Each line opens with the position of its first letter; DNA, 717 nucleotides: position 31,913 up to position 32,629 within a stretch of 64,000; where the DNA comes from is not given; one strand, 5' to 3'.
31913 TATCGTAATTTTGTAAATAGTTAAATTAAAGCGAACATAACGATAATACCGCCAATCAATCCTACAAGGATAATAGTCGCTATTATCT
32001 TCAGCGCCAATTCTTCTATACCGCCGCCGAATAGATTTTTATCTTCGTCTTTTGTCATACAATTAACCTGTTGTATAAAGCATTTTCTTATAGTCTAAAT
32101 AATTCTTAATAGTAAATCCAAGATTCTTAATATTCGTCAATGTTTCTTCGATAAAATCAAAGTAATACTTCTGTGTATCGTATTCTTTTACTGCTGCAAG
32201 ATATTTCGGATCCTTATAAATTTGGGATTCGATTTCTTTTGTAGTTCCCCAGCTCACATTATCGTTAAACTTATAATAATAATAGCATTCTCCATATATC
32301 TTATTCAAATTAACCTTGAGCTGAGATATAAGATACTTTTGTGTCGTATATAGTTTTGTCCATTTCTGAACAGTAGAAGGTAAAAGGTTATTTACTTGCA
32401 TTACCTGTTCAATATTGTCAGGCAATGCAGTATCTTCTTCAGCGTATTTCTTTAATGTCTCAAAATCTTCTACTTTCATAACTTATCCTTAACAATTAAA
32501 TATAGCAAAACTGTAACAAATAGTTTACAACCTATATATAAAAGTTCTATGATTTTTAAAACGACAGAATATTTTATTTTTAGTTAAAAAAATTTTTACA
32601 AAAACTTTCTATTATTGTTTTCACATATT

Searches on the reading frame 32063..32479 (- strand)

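Call 74: search_protein_families(library=pfam, proteins=[window:32063-32479:-], max_evalue=0.01)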
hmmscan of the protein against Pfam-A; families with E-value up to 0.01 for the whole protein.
window:32063-32479:- (138 aa): 1 family
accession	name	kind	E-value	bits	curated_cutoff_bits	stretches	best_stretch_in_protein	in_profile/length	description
PF11056.14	UvsY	-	2.4e-06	28.5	22.8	1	33-133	20-124/128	Recombination, repair and ssDNA binding protein UvsY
